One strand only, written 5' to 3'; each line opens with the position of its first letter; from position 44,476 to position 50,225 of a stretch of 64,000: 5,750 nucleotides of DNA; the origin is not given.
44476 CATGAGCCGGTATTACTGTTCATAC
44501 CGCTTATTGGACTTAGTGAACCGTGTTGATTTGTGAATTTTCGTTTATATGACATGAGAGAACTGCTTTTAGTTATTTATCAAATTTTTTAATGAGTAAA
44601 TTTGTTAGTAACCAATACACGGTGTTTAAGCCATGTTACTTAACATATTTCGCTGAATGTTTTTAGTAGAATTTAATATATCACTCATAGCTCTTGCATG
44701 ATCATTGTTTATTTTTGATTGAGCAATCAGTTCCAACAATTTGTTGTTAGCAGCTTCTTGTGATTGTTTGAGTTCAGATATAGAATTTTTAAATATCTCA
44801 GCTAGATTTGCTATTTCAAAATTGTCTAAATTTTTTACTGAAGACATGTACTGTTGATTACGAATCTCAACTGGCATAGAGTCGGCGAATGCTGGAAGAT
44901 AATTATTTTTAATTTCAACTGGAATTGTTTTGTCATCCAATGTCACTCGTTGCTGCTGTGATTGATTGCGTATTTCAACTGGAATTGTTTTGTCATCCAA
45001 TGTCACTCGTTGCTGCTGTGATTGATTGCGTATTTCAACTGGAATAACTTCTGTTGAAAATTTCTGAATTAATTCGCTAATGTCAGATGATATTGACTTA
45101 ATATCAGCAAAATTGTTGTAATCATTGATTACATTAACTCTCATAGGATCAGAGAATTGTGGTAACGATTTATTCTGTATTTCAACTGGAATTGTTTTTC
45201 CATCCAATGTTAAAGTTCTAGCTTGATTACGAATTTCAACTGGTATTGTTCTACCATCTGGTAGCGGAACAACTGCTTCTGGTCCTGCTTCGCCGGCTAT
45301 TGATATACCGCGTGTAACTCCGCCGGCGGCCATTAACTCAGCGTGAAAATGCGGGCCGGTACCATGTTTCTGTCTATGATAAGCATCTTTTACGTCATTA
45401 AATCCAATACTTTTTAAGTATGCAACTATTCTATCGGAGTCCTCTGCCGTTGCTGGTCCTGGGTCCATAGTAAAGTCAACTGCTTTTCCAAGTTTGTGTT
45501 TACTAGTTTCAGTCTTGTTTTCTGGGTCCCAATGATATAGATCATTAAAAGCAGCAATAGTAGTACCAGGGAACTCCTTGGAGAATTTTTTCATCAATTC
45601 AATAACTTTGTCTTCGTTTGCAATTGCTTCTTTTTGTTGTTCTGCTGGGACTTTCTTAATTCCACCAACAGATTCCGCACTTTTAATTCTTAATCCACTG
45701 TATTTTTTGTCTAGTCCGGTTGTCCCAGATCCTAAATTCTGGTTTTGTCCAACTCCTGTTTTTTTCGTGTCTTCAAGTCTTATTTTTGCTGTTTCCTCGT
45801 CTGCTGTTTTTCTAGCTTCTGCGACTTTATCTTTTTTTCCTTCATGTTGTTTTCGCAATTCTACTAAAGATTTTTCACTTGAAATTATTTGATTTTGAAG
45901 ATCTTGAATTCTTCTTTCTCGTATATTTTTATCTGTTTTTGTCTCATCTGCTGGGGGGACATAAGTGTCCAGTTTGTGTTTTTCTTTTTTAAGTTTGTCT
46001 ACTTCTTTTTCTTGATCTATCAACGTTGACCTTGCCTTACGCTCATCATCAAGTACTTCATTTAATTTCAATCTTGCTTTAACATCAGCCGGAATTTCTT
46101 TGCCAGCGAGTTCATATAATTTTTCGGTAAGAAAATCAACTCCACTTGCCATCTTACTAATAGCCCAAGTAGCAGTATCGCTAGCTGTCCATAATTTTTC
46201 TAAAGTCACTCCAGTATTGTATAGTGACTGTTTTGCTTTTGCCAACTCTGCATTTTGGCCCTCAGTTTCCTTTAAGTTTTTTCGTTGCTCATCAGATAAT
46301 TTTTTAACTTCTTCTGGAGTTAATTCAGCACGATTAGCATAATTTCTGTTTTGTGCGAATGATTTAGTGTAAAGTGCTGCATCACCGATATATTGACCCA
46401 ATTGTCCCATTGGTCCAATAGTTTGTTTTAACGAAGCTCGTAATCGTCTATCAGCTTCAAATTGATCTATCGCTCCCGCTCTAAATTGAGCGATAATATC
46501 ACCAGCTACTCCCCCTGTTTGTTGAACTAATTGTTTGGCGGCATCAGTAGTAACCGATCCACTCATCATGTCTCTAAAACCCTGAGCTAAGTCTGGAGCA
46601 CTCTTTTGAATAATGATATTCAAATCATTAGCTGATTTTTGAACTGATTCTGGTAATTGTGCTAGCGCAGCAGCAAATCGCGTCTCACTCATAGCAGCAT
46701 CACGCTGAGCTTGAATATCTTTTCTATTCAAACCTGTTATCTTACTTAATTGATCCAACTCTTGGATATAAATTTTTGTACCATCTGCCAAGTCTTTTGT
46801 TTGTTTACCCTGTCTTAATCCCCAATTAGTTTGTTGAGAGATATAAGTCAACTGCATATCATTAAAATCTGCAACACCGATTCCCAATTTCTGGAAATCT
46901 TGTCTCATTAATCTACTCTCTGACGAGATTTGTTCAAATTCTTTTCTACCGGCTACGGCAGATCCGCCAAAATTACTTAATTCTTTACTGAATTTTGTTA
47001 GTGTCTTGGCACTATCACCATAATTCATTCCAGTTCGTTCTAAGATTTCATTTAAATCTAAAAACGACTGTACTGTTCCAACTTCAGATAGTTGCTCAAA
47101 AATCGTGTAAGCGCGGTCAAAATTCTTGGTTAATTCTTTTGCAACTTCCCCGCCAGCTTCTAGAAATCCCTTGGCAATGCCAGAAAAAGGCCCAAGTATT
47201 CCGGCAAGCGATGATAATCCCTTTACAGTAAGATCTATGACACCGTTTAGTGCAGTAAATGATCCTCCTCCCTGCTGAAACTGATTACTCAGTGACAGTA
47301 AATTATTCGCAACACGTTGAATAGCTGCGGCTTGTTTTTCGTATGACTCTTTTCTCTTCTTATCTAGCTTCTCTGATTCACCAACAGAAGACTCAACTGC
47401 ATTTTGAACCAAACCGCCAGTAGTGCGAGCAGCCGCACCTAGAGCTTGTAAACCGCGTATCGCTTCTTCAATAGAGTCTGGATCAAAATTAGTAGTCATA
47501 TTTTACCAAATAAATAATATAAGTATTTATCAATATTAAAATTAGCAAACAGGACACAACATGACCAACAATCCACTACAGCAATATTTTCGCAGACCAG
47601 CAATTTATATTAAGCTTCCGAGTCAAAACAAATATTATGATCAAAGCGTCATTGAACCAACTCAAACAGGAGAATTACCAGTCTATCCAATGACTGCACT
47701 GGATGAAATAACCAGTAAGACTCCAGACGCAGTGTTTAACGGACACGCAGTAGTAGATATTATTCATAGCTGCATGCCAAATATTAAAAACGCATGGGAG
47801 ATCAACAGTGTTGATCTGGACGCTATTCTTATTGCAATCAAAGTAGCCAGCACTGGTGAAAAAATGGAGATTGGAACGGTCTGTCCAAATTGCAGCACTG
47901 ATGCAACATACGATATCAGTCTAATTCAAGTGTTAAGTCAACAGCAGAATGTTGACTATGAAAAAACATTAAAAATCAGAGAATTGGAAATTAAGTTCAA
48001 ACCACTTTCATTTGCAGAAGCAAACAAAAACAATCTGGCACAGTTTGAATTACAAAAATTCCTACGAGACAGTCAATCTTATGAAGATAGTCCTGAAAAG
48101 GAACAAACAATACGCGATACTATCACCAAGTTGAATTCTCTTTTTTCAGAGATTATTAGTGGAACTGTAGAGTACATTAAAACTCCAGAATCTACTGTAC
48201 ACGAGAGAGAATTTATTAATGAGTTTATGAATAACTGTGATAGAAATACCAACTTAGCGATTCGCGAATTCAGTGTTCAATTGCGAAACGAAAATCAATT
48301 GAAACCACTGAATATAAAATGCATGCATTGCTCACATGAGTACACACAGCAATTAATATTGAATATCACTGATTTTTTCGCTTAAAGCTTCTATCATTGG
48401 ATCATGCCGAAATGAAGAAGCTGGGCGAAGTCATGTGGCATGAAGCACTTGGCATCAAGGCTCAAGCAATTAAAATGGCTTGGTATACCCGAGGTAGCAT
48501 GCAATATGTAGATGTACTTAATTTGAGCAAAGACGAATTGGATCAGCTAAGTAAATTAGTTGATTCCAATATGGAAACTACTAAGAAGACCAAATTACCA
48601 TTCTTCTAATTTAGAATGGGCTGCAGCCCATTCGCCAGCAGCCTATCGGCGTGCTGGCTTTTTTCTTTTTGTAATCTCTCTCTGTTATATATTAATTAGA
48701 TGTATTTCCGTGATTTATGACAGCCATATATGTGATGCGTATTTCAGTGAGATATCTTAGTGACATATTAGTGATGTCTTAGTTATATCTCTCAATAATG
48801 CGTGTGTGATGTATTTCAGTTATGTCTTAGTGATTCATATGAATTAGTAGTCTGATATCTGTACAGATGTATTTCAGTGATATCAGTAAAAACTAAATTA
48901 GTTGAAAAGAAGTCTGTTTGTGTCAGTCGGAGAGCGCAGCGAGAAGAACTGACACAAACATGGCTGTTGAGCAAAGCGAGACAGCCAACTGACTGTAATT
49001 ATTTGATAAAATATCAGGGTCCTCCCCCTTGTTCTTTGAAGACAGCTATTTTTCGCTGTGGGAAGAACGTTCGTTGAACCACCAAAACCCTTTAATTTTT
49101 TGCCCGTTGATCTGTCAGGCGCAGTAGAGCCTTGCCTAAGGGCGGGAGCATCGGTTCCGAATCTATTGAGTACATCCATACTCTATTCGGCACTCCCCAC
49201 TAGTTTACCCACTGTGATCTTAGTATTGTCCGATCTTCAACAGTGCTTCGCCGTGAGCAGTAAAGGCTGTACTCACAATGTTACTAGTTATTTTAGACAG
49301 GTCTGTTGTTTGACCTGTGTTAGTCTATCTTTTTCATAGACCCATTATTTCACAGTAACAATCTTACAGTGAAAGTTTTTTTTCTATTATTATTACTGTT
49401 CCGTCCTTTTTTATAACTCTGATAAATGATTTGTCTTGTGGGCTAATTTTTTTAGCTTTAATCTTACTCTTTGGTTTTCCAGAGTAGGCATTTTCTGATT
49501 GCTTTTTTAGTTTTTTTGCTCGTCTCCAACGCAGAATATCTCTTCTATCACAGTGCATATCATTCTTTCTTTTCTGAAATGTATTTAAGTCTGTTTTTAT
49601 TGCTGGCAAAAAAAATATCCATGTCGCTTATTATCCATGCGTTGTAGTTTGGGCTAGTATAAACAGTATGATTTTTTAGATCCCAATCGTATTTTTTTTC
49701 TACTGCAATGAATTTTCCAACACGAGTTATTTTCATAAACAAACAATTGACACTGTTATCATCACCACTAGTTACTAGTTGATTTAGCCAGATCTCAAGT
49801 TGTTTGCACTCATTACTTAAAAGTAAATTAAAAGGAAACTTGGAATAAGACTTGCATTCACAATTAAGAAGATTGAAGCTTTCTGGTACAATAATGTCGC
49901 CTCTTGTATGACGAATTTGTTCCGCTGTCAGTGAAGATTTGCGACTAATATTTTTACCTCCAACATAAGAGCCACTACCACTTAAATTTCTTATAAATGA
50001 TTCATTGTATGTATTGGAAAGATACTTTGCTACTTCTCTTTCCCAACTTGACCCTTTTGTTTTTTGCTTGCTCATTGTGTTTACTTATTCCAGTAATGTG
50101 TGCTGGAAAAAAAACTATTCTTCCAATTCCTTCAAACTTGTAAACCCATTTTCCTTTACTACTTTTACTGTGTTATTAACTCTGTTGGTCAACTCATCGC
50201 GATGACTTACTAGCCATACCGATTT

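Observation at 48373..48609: Canonical -1 frameshift cassette fusing the gp26-like gene to the next ORF (lambda G/GT-like)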

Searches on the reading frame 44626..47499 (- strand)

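Call 6: search_protein_families(library=pfam, proteins=[window:44626-47499:-], max_evalue=0.01)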
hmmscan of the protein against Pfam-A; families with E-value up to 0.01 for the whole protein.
window:44626-47499:- (957 aa): 0 families

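Call 7: search_protein_families(library=phrogs, proteins=[window:44626-47499:-], max_evalue=0.01)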
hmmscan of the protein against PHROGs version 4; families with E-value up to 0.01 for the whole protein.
window:44626-47499:- (957 aa): 0 families

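Call 61: search_protein_families(library=pfam, proteins=[window:44626-47499:-], max_evalue=1)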
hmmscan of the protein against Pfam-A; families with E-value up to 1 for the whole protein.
window:44626-47499:- (957 aa): 3 families
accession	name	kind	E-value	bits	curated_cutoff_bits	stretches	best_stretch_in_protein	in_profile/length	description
PF02395.22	Peptidase_S6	-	0.013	15.4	23.3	1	793-876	105-190/260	Immunoglobulin A1 protease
PF24943.1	Fn3_Dep-1_2nd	-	0.021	15.1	27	1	211-267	3-59/97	Dep-1 second Fn3-like domain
PF20914.2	DNA_pol_IIIA_C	-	0.16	12.2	22.5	0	808-834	3-29/52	DNA polymerase III subunit alpha, C-terminal domain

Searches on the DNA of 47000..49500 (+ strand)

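Call 5: search_dna_similar(query=window:47000-49500:+, collection=phages, mode=near, max_rows=30)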
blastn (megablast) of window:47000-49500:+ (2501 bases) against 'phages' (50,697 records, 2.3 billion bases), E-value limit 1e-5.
No match.

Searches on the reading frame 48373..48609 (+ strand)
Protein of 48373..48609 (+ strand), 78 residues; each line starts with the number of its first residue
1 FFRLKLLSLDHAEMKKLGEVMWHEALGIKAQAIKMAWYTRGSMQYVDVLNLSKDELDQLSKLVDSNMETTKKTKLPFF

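Call 6: search_protein_families(library=pfam, proteins=[window:48373-48609:+], max_evalue=0.01)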
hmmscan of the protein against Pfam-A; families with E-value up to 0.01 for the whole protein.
window:48373-48609:+ (78 aa): 0 families

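Call 7: search_protein_families(library=phrogs, proteins=[window:48373-48609:+], max_evalue=0.01)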
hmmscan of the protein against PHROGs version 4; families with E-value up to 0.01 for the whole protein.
window:48373-48609:+ (78 aa): 0 families

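Call 9: search_dna_similar(query=window:48373-48609:+, collection=phages, mode=protein, max_rows=40, max_evalue=1)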
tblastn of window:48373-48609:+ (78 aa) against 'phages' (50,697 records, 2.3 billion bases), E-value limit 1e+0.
Records with a match: 3; places in all: 3; records where one place covers at least 80% of the query: 3.
Best place of each record, by identity: <60% 3.
By first word of the organism name: Agrobacterium 2; Sinorhizobium 1.
By host as written in the record: Agrobacterium tumefaciens C58 2; Sinohrizobium meliloti NRRL L-50 1.
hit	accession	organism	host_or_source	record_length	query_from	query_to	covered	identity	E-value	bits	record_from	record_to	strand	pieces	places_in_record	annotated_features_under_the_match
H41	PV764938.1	Sinorhizobium phage Phosso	Sinohrizobium meliloti NRRL L-50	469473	1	78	100%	35.0%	1e-6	49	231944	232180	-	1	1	hypothetical protein (x3)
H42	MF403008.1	Agrobacterium phage Atu_ph07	Agrobacterium tumefaciens C58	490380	1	78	100%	32.1%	2e-6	48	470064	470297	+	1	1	hypothetical protein (x2)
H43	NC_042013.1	Agrobacterium phage Atu_ph07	Agrobacterium tumefaciens C58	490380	1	78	100%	32.1%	2e-6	48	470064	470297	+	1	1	hypothetical protein | baseplate hub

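Call 10: get_annotated_region(hit=H41, flank=4000)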
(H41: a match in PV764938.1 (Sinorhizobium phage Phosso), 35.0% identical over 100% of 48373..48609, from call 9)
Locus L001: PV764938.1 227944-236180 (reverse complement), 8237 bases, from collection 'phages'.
description: Sinorhizobium phage Phosso, complete genome.
organism: Sinorhizobium phage Phosso (NCBI taxid 3435197)
taxonomy: Viruses
host: Sinohrizobium meliloti NRRL L-50; source: soil; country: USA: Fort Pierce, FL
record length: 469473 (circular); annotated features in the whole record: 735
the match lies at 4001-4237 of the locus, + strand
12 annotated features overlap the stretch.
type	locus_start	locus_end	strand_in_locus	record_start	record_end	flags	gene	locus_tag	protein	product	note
CDS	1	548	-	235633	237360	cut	-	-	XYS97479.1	portal protein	322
CDS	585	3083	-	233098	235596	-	-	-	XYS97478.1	hypothetical protein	321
CDS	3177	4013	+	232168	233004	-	-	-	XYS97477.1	hypothetical protein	320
CDS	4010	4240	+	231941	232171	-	-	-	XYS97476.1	hypothetical protein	319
CDS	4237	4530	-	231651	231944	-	-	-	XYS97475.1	hypothetical protein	318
CDS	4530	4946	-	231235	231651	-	-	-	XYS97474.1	hypothetical protein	317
CDS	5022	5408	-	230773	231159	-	-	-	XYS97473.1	ribonuclease HI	316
CDS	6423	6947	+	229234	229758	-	-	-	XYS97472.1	Holliday junction resolvase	315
CDS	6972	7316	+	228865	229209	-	-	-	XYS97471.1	hypothetical protein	314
CDS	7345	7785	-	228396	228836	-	-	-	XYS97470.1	hypothetical protein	313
CDS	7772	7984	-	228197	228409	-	-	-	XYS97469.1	hypothetical protein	312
CDS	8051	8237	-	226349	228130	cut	-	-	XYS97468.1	exonuclease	311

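Call 11: get_annotated_region(hit=H43, flank=4000)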
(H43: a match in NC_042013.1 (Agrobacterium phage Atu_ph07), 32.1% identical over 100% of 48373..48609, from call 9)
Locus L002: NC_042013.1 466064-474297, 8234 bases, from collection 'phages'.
description: Agrobacterium phage Atu_ph07, complete genome.
organism: Agrobacterium phage Atu_ph07 (NCBI taxid 2024264)
taxonomy: Viruses; Duplodnaviria; Heunggongvirae; Uroviricota; Caudoviricetes; Polybotosvirus; Polybotosvirus Atuph07
host: Agrobacterium tumefaciens C58; source: -; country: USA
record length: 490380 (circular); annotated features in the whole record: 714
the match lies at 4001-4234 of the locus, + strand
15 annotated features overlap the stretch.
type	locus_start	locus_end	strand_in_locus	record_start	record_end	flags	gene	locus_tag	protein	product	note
CDS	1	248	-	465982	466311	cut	-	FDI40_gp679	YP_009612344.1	hypothetical protein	-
CDS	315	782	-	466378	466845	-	-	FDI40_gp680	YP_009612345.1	peptidyl-tRNA hydrolase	peptidyl-tRNA hydrolase, archaeal type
CDS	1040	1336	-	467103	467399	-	-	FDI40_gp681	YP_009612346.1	hypothetical protein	-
CDS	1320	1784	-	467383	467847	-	-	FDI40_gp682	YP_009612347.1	hypothetical protein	-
CDS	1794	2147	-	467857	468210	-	-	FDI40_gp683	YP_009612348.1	hypothetical protein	-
CDS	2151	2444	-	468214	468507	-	-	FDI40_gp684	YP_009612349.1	MazG-like pyrophosphatase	-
CDS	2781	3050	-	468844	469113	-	-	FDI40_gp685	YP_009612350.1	hypothetical protein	-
CDS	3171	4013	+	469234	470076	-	-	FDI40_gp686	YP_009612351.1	baseplate hub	-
CDS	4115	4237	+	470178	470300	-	-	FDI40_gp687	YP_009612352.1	hypothetical protein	-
CDS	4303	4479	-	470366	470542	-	-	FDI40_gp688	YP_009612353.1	hypothetical protein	-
CDS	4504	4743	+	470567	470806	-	-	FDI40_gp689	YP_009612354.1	hypothetical protein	-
CDS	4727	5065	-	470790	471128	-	-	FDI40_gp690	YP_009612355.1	hypothetical protein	-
CDS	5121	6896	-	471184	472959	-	-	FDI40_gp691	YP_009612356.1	exonuclease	recombination-related endonuclease Gp46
CDS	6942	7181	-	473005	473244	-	-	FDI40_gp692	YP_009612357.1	hypothetical protein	-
CDS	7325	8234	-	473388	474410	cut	-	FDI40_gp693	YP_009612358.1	recombination-related endonuclease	-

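Call 48: search_protein_representatives(alignment_id=A2)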
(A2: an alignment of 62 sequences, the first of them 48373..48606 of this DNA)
Query: 62 sequences, 78 profile positions. Proteins with E-value up to 0.001 (for the whole library): 512; up to 1e-10: 197; up to 1e-30: 0. The best 150 are listed.
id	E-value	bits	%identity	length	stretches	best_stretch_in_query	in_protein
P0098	4.7e-29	116.4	-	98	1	1-78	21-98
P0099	5.0e-29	116.3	-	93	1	1-78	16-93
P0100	2.5e-28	114.0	-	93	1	1-78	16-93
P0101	2.9e-28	113.8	-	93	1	1-78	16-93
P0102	6.3e-28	112.7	-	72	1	7-78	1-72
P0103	6.5e-26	106.3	-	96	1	1-78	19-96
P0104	2.0e-25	104.7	-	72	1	7-78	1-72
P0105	5.2e-25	103.4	-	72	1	7-78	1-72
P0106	1.3e-24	102.1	-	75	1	4-78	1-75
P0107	3.1e-24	100.9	-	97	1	4-75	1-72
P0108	4.2e-24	100.5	-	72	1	7-78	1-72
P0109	5.4e-24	100.1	-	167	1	2-77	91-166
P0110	6.7e-24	99.8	-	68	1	12-78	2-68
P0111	1.2e-23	99.0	-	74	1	4-78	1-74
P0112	1.8e-23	98.4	-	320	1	2-78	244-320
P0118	8.6e-23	96.3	-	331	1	2-78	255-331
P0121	1.2e-22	95.9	-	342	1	2-78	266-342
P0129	1.8e-21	92.0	-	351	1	2-78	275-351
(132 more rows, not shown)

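Call 51: find_encoding_contigs(protein=P0129, flank=8000, max_places=2)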
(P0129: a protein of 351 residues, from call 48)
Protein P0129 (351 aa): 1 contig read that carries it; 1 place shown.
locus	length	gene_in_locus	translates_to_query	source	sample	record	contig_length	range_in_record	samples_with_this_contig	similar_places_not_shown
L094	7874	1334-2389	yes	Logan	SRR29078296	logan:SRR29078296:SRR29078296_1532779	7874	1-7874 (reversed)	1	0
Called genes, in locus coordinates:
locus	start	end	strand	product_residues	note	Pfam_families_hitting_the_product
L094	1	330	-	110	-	?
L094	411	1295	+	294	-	PF12322:T4_baseplate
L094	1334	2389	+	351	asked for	PF12322:T4_baseplate (weak)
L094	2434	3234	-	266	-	-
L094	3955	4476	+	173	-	-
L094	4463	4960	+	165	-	-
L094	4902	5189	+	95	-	-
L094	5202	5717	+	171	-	PF24608:PDDEXK_15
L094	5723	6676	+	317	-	-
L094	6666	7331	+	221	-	-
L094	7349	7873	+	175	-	?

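Call 52: find_encoding_contigs(protein=P0121, flank=8000, max_places=2)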
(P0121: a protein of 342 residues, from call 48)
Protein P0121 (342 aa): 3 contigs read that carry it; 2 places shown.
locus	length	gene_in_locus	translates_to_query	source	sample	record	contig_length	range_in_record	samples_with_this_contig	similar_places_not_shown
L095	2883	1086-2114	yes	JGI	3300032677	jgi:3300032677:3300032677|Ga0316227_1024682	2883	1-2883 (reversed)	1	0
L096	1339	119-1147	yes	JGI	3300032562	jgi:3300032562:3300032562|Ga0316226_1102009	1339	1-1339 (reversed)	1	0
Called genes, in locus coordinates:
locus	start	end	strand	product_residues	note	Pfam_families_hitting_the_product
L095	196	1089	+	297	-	PF12322:T4_baseplate (weak)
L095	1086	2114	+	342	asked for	PF12322:T4_baseplate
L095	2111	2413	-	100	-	-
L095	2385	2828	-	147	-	-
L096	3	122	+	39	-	?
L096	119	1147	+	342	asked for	PF12322:T4_baseplate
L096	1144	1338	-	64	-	?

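Call 53: find_encoding_contigs(protein=P0118, flank=8000, max_places=2)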
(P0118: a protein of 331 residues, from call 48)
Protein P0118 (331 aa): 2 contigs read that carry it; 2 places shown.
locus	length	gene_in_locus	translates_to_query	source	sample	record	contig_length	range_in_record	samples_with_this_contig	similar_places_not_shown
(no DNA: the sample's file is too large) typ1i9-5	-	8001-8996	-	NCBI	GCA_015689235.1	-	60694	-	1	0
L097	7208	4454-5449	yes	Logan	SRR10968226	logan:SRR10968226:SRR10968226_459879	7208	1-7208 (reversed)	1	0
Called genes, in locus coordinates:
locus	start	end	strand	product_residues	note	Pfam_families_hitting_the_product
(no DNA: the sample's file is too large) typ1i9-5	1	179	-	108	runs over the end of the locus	-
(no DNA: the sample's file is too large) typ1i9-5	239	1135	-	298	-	-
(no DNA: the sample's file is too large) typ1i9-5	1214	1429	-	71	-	-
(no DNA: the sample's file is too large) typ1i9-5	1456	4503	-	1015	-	PF07230:Portal_T4, PF14890:Intein_splicing, PF07230:Portal_T4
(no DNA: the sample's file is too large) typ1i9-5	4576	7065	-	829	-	-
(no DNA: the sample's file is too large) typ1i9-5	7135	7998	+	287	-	PF12322:T4_baseplate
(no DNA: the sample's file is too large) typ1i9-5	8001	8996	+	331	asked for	PF12322:T4_baseplate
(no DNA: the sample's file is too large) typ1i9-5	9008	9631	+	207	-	-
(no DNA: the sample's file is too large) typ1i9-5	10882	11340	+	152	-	PF19835:SegE_GIY-YIG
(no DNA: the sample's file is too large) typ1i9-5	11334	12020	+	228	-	-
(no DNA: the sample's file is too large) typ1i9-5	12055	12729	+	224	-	-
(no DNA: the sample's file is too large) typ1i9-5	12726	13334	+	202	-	-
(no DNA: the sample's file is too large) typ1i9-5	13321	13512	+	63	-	-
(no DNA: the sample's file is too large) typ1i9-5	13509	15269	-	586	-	-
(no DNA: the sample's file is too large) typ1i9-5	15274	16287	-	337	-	PF00149:Metallophos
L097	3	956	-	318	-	?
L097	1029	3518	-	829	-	-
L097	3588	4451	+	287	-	PF12322:T4_baseplate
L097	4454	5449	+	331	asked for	PF12322:T4_baseplate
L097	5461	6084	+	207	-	-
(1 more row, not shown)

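Call 74: find_related_loci(query=L097:3588-4448:+, collection=viral_contigs, flank=2500)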
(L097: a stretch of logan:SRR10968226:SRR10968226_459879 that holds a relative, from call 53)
Query L097:3588-4448:+ (287 aa) in viral_contigs; peptide patterns used: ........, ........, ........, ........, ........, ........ (x = any residue, [..] = any of these).
1 stretches matched a pattern, but none encodes a relative of the query by tblastn (E <= 1e-3).

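Call 76: find_related_loci(query=A5, collection=viral_contigs, flank=2500)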
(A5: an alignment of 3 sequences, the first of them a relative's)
Query A5 (287 aa) in viral_contigs; peptide patterns used: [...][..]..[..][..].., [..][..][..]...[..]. (x = any residue, [..] = any of these).
114 stretches matched a pattern; 15 encode a relative of the query (tblastn E <= 1e-3); 15 distinct loci.
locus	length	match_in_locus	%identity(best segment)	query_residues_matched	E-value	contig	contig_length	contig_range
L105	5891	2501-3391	35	3-286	4e-61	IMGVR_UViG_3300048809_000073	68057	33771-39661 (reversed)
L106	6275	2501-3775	34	4-285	2e-53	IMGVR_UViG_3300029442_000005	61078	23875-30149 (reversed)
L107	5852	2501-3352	33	6-287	7e-49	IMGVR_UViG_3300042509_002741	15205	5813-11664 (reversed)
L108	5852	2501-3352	33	6-287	7e-49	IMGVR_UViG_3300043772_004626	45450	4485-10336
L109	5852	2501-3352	33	6-287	7e-49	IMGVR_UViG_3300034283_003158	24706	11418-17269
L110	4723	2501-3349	30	1-285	2e-43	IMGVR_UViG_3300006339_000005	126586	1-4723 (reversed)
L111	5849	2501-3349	30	1-285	2e-43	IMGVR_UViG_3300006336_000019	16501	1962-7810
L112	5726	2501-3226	32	6-251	9e-37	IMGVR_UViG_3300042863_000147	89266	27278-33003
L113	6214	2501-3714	34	6-286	3e-52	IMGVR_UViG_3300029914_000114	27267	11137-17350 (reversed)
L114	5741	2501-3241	28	1-251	7e-34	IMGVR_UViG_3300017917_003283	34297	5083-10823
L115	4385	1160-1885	27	6-252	9e-33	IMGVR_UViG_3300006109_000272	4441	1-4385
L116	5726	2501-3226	27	6-252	9e-33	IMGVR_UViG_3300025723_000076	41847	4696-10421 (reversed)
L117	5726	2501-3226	27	6-252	7e-33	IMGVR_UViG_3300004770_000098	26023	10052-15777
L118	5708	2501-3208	27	4-245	2e-22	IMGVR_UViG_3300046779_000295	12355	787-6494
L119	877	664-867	35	8-75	3e-10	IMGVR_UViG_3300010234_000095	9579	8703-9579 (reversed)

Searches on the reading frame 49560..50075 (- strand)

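Call 6: search_protein_families(library=pfam, proteins=[window:49560-50075:-], max_evalue=0.01)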
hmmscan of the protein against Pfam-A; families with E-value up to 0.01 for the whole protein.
window:49560-50075:- (171 aa): 1 family
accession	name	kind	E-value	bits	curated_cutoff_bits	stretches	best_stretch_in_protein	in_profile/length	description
PF24608.2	PDDEXK_15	-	2.2e-21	76.9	27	1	3-155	1-154/164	Phage putative PDDEXK endonuclease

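Call 7: search_protein_families(library=phrogs, proteins=[window:49560-50075:-], max_evalue=0.01)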
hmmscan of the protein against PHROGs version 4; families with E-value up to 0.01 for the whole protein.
window:49560-50075:- (171 aa): 1 family
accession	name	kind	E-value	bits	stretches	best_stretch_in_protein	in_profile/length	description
phrog_244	-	DNA, RNA and nucleotide metabolism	1.1e-15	59.4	1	1-128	5-104/186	RusA-like Holliday junction resolvase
